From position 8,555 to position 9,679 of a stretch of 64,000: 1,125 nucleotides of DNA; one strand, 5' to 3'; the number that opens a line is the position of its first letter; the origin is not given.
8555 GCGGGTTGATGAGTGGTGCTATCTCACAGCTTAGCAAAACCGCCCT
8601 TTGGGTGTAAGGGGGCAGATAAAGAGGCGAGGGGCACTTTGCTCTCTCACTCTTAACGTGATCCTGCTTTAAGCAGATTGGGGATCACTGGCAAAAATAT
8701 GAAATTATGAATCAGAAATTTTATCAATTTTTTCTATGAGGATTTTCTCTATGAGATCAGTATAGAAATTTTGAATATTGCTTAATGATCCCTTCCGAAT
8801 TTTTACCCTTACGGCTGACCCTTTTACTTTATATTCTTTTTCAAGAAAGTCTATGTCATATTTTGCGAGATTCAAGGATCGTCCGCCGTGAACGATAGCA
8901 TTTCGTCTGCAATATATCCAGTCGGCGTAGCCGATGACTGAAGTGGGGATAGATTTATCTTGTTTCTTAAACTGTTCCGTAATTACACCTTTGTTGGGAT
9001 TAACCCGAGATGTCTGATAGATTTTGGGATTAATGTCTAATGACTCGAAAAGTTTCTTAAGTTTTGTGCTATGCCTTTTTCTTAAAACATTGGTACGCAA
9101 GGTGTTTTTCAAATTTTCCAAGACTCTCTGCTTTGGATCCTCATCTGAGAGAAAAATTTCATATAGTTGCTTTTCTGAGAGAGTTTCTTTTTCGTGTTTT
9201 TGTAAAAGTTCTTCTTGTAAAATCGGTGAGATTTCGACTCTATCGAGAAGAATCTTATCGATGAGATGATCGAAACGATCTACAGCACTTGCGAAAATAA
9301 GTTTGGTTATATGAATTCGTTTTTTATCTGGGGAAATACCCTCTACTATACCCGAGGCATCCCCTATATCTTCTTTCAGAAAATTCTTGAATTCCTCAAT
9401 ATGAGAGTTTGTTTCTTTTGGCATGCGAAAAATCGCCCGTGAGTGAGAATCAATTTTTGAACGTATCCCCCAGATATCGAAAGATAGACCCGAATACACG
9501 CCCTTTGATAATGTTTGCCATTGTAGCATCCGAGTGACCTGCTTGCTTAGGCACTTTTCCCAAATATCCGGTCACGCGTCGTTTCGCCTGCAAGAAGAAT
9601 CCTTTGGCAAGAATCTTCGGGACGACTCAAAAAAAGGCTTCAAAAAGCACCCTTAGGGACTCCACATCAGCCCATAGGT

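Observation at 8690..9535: Single-gene AT-rich island encoding an orphan HEPN-motif protein between fdhA and pstC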

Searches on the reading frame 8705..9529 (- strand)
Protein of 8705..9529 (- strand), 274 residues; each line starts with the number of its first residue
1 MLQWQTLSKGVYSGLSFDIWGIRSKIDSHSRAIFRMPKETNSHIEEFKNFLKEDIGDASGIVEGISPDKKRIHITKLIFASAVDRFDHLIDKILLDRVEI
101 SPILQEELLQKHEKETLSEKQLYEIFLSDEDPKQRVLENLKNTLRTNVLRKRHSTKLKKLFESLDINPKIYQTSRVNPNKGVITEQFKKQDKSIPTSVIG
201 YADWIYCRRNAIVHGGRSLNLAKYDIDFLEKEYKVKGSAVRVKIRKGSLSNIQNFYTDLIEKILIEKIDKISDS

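Call 4: search_protein_families(library=pfam, proteins=[window:8705-9529:-], max_evalue=10)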
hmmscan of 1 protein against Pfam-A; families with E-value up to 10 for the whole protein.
window:8705-9529:- (274 aa): 2 families
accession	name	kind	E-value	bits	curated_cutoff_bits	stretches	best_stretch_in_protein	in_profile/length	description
PF17684.7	SCAB-PH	-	0.031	15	26.4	1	4-48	37-80/108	PH domain of plant-specific actin-binding protein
PF07295.17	DUF1451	-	0.1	13.2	26.1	1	26-101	18-94/146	Zinc-ribbon containing domain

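Call 5: search_protein_families(library=padloc, proteins=[window:8705-9529:-], max_evalue=10)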
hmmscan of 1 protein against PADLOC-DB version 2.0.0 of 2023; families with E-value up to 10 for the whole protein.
window:8705-9529:- (274 aa): 0 families

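Call 6: search_protein_families(library=ncbifam, proteins=[window:8705-9529:-], max_evalue=10)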
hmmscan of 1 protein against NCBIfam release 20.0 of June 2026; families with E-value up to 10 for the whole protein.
window:8705-9529:- (274 aa): 0 families

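Call 7: search_solved_structures(query=window:8705-9529:-, max_evalue=10)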
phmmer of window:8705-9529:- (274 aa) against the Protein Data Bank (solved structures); distinct sequences matched with E-value up to 10: 4.
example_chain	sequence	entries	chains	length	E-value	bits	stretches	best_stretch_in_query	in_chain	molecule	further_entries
5zuv_A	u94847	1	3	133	0.42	13.2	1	183-243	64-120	Spike glycoprotein,Spike glycoprotein,inhibitor EK1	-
7lkm_A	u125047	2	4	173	1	12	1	68-141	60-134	Pilus biogenesis protein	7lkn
7lko_B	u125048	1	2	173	1.4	11.5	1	68-141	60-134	Pilus biogenesis protein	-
1cp9_B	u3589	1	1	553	1.5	11.4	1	119-174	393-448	Penicillin G amidase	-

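Call 8: find_homologous_proteins(query=window:8705-9529:-, max_evalue=0.001)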
Query window:8705-9529:- (274 aa): 1 proteins with E <= 0.001 among 1153 candidates.
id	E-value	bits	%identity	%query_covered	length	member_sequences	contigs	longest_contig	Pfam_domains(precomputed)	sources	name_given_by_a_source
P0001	1.1e-148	512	100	87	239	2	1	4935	-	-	-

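Call 15: find_encoding_contigs(protein=P0001, flank=10000)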
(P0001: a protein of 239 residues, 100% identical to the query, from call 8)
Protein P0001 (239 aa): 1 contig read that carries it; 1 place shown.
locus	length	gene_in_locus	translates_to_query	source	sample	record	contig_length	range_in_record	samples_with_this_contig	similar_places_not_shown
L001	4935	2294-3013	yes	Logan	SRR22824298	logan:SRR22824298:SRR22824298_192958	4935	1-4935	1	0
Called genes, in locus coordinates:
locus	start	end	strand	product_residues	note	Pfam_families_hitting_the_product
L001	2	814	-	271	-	?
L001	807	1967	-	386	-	PF00528:BPD_transp_1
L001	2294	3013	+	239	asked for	-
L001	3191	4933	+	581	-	?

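Call 17: find_related_loci(query=window:8705-9529:-, collection=viral_contigs, flank=5000)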
Query window:8705-9529:- (274 aa) in viral_contigs; peptide patterns used: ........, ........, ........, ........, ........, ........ (x = any residue, [..] = any of these).
21 stretches matched a pattern, but none encodes a relative of the query by tblastn (E <= 1e-3).

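Call 18: search_protein_representatives(protein=window:8705-9529:-)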
Query: 274 residues. Proteins with E-value up to 0.001 (for the whole library): 76; up to 1e-10: 58; up to 1e-30: 17. The best 76 are listed.
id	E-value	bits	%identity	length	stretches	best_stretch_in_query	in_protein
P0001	3.4e-149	511.7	100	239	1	36-274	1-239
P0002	1.4e-47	178.7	45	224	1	41-263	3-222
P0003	1.5e-40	155.6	42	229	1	42-264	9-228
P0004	3.7e-39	151.1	39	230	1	43-263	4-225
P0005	1.6e-38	149.0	38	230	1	42-268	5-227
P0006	6.9e-37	143.6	42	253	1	33-260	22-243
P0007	3.6e-36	141.3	38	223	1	40-259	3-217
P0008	4.3e-36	141.0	35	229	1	44-260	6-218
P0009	1.2e-35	139.6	38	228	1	42-263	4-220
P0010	2.8e-34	135.1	36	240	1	42-259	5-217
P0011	8.4e-34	133.5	38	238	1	44-261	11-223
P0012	1.5e-33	132.7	35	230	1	41-264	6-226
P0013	6.8e-33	130.6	47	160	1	107-264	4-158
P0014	1.5e-32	129.5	36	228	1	42-266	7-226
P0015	1.9e-32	129.1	36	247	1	40-262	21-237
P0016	1.3e-31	126.3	33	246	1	36-265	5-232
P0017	5.7e-31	124.2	33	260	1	37-262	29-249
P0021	5.1e-29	117.8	35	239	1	39-263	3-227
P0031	8.4e-26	107.3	33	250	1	45-270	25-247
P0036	3.1e-23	98.9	32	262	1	39-262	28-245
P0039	1.5e-21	93.4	31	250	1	59-270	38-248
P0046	1.0e-14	71.0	26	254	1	45-263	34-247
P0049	3.0e-13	66.2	24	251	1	43-264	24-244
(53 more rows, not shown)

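Call 23: search_protein_families(library=pfam, alignment_id=A1, max_evalue=0.1)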
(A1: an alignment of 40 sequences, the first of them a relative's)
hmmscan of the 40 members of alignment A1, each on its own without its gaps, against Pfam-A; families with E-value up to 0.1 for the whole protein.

A. member 1, P0001 (239 aa): 0 families

B. families by the number of members that match (of 40 scanned): 24 families
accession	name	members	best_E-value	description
PF18735.6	HEPN_RiboL-PSP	5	0.00017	RiboL-PSP-HEPN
PF19475.4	DUF6012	2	0.022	Family of unknown function (DUF6012)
PF19063.5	DUF5759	2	0.036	Family of unknown function (DUF5759)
PF20302.4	HisK-N-like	1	0.0076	HisK-N-like globin domain of the ASK signalosome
PF16250.10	DUF4907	1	0.016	Domain of unknown function (DUF4907)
PF08328.16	ASL_C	1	0.02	Adenylosuccinate lyase C-terminal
PF07295.17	DUF1451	1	0.028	Zinc-ribbon containing domain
PF21505.3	RPN2_N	1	0.031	26S proteasome subunit RPN2, N-terminal domain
PF17561.7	TssO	1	0.033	Type VI secretion system, TssO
PF09731.14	Mitofilin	1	0.036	Mitochondrial inner membrane protein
PF18737.6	HEPN_MAE_28990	1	0.038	MAE_28990/MAE_18760-like HEPN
PF11214.13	Med2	1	0.042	Mediator complex subunit 2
PF14617.12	CMS1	1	0.049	U3-containing 90S pre-ribosomal complex subunit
PF21229.3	TdIF1_2nd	1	0.051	TdIF1, C-terminal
PF11020.14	DUF2610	1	0.053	Domain of unknown function (DUF2610)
PF18739.6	HEPN_Apea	1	0.081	Apea-like HEPN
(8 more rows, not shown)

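Call 24: search_solved_structures(query=A1, max_evalue=10, show_alignments=3)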
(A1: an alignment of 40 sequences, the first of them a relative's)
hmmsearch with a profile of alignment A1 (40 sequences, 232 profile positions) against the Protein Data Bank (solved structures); distinct sequences matched with E-value up to 10: 1.
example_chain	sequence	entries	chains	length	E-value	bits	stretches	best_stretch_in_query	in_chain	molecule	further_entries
9iaq_A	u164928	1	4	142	0.31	13.7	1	84-167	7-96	HTH cro/C1-type domain-containing protein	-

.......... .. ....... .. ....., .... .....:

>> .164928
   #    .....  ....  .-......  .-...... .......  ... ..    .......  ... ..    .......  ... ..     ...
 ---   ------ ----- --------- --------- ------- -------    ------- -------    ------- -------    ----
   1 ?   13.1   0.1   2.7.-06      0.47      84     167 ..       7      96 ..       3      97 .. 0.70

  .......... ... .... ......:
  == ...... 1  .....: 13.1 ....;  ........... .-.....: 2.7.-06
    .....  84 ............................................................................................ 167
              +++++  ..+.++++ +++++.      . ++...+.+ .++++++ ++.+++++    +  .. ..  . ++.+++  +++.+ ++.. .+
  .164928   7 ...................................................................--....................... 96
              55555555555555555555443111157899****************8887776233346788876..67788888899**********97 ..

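Call 26: search_protein_families(library=pfam, proteins=[P0015, P0017, P0031, P0036, P0039, P0046, P0049, P0016, P0021], max_evalue=1)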
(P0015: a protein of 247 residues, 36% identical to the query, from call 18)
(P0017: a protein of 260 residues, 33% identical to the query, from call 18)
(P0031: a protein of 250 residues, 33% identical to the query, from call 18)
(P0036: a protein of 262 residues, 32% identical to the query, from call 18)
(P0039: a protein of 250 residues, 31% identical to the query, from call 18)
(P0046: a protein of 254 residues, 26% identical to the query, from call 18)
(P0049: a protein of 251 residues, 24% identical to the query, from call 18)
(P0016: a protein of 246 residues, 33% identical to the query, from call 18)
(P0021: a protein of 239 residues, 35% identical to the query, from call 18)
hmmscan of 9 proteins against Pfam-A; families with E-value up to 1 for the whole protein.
P0015 (247 aa): 1 family
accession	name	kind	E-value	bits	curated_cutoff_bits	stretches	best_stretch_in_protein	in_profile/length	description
PF21205.3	Rep3_C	-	0.12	13.1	21.1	1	26-45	16-35/59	Initiator Rep protein, WH2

P0017 (260 aa): 4 families
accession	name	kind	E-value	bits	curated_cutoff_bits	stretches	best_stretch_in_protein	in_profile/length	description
PF25742.1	Phage_Gene33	-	0.053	14.2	27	1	59-100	17-56/100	Phage Gene 33 protein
PF19475.4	DUF6012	-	0.083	12.8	25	1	67-147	91-167/200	Family of unknown function (DUF6012)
PF15937.10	PrlF_antitoxin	-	0.2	12.3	32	1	11-71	27-86/99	prlF antitoxin for toxin YhaV_toxin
PF19191.5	HEF_HK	-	0.23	12.4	24.1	1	47-87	17-57/67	HEF_HK domain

P0031 (250 aa): 0 families

P0036 (262 aa): 0 families

P0039 (250 aa): 2 families
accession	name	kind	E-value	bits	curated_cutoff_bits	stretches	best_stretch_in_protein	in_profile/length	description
PF18735.6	HEPN_RiboL-PSP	-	0.00017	22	28.4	1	28-217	36-181/191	RiboL-PSP-HEPN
PF19475.4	DUF6012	-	0.022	14.7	25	1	49-121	86-157/200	Family of unknown function (DUF6012)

P0046 (254 aa): 0 families

P0049 (251 aa): 1 family
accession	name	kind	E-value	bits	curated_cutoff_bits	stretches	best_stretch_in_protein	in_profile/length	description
PF19475.4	DUF6012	-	0.19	11.6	25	1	52-108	88-144/200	Family of unknown function (DUF6012)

P0016 (246 aa): 1 family
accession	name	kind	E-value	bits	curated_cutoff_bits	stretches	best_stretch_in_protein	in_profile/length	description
PF21505.3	RPN2_N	-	0.031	14.1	27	1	65-141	85-160/296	26S proteasome subunit RPN2, N-terminal domain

P0021 (239 aa): 2 families
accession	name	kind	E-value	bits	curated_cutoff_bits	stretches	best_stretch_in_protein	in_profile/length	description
PF23583.2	EF_HAND_2_PLCG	-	0.068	14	27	0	79-116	4-42/71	PLCG EF-hand motif 2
PF06569.16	DUF1128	-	0.11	13.1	27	1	2-30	42-70/71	Protein of unknown function (DUF1128)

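Call 27: find_homologous_proteins(query=A1, max_evalue=0.001)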
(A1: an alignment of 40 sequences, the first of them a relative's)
Query A1 (40 sequences) (239 aa, profile of the alignment): 7 proteins with E <= 0.001 among 5956 candidates.
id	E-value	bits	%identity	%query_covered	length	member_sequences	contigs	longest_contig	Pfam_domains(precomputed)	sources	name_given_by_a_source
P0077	4.0e-77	277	44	94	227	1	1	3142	-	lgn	-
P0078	3.1e-75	271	37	90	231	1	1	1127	-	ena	-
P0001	2.1e-73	265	100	100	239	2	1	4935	-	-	-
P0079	1.1e-72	262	37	97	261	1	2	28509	-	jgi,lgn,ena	jgi:hypothetical protein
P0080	1.2e-70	256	34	92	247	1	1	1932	-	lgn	-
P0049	1.7e-60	223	24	93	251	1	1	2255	-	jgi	jgi:hypothetical protein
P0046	4.0e-60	221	26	91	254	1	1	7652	-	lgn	-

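Call 28: find_encoding_contigs(protein=P0079, flank=10000)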
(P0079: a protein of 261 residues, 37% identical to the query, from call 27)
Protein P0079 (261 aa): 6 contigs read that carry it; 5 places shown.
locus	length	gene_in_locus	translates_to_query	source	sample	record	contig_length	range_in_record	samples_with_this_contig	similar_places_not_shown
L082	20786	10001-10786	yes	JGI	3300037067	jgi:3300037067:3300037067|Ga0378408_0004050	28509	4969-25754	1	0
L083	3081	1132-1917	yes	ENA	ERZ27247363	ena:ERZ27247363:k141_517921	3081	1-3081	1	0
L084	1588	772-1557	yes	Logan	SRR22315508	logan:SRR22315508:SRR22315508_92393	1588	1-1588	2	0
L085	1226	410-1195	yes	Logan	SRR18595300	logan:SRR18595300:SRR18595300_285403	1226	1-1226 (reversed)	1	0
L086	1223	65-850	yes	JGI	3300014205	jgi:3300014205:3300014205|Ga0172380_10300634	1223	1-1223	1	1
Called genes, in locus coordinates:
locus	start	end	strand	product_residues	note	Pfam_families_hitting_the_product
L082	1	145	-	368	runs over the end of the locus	PF00239:Resolvase, PF07508:Recombinase, PF13408:Zn_ribbon_recom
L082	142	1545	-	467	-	PF01420:Methylase_S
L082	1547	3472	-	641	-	PF13588:HSDR_N_2, PF02384:N6_Mtase, PF07669:Eco57I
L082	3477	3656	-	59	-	PF12728:HTH_17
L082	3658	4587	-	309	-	PF18899:DUF5655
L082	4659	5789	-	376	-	PF00589:Phage_integrase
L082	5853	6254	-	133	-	-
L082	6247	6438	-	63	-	-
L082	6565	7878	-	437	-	-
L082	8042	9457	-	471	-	PF00239:Resolvase, PF07508:Recombinase, PF13408:Zn_ribbon_recom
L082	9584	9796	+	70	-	PF12844:HTH_19, PF13413:HTH_25 (weak), PF13443:HTH_26, PF13560:HTH_31, PF01381:HTH_3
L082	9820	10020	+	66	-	-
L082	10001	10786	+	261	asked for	-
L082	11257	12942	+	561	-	PF00145:DNA_methylase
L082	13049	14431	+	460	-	-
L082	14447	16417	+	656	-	PF00176:SNF2-rel_dom, PF04851:ResIII (weak), PF00271:Helicase_C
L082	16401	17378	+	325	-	PF13020:NOV_C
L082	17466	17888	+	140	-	PF03852:Vsr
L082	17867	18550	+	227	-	-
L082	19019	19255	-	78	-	-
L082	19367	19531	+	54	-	-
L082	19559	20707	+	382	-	PF13439:Glyco_transf_4, PF13579:Glyco_trans_4_4 (faint), PF00534:Glycos_transf_1, PF13692:Glyco_trans_1_4, PF20706:GT4-conflict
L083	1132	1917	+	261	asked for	-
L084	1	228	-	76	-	?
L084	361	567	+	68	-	PF13744:HTH_37 (faint), PF12844:HTH_19, PF13413:HTH_25 (weak), PF13443:HTH_26, PF13560:HTH_31, PF01381:HTH_3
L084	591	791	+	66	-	-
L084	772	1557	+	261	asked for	-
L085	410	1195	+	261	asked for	-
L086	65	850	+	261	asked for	-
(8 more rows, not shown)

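Call 29: find_encoding_contigs(protein=P0046, flank=10000)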
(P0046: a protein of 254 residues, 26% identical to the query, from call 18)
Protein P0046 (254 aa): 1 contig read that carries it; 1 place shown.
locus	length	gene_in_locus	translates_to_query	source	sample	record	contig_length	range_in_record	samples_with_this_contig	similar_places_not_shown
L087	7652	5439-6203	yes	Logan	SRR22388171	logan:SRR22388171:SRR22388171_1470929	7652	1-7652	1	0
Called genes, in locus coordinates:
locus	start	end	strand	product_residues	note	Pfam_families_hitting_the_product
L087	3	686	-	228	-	?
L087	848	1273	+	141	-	-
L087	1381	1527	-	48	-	-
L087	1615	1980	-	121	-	-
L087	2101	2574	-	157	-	-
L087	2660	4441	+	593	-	PF01541:GIY-YIG (faint), PF27096:UvrC_M, PF02151:UVR (faint), PF22920:UvrC_RNaseH, PF08459:UvrC_RNaseH_dom, PF14520:HHH_5 (weak)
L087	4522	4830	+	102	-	-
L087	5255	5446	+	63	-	-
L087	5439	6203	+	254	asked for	-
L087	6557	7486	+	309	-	PF00056:Ldh_1_N, PF02866:Ldh_1_C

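Call 30: find_encoding_contigs(protein=P0077, flank=10000)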
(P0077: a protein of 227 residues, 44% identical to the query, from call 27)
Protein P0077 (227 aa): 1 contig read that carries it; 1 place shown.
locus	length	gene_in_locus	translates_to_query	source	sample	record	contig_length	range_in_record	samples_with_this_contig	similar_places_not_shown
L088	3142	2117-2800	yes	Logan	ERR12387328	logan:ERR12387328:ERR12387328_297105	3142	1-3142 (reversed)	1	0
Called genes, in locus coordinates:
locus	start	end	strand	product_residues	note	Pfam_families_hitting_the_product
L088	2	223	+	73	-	?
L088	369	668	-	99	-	PF12441:CopG_antitoxin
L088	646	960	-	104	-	PF04365:BrnT_toxin (weak)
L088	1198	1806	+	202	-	-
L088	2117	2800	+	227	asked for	-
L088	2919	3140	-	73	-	?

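Call 31: predict_structure(alignment_id=A1)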
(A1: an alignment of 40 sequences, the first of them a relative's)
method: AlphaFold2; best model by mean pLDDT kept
length: 239 residues; sequences in the alignment: 40
mean_pLDDT: 95.0   pTM: 0.90
mean pLDDT of the five models: 95.0, 94.1, 93.8, 93.3, 92.7
residues with pLDDT >= 90: 218; 70-90: 20; 50-70: 1; < 50: 0
segments of 3 or more residues with pLDDT < 50: none
pLDDT, mean of each block of 10 residues (from residue 1): 88 97 94 94 98 98 96 94 93 94 97 97 97 97 98 96 98 97 95 97 89 96 96 83
secondary structure, 60 per line:
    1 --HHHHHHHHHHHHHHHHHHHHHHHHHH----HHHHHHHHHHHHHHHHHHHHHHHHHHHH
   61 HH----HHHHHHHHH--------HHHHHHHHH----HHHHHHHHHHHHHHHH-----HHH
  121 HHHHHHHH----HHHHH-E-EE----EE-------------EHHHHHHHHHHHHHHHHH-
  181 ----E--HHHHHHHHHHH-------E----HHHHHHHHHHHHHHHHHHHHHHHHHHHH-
elements in order: H3-28 H33-62 H67-75 H84-92 H97-112 H118-128 H133-137 H163-179 H188-198 H211-238

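Call 38: find_related_loci(query=A1, collection=metagenome_contigs, flank=6000)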
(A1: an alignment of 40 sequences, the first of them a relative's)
Query A1 (239 aa) in metagenome_contigs; peptide patterns used: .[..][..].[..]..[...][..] (x = any residue, [..] = any of these).
155 stretches matched a pattern; 90 encode a relative of the query (tblastn E <= 1e-3); the best 80 are kept; 80 distinct loci.
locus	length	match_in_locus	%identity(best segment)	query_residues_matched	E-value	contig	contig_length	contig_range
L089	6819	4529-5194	38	9-233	2e-44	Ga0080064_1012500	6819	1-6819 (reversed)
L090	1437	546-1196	40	8-228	2e-44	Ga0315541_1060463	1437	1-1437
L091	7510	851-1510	37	2-226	4e-43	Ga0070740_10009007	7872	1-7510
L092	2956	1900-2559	37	2-226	2e-43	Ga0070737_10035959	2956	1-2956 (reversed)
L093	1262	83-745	39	3-228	6e-44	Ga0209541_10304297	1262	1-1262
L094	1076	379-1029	37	8-228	5e-43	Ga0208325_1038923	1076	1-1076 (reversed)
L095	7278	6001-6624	38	9-221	3e-40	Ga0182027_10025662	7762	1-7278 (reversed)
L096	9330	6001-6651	37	8-229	1e-40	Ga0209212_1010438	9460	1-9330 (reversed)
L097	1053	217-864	36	7-226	1e-42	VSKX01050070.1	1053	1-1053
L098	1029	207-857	35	9-229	2e-41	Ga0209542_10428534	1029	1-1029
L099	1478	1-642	37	9-226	2e-40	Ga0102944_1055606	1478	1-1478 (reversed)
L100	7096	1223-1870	34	7-226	4e-39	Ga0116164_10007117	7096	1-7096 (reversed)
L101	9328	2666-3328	37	9-233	1e-38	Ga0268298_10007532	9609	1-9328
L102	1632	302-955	33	7-228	2e-39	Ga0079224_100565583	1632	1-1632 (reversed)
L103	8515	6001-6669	33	7-234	2e-38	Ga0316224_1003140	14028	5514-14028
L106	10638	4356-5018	34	9-231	6e-38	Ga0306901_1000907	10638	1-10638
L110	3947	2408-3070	35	3-228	2e-37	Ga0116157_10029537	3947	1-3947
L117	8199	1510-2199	35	3-232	6e-37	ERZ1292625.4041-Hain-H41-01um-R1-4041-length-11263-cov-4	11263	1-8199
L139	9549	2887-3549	34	7-229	3e-34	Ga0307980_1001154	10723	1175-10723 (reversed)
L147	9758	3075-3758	34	1-228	4e-33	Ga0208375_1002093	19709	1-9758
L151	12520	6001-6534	38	3-183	9e-32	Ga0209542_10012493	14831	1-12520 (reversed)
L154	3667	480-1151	33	4-228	3e-31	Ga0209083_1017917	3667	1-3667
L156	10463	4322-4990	33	8-229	9e-31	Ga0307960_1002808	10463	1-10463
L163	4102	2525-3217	29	9-239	2e-27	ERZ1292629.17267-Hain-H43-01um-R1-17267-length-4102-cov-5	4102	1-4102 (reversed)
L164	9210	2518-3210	31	9-239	2e-27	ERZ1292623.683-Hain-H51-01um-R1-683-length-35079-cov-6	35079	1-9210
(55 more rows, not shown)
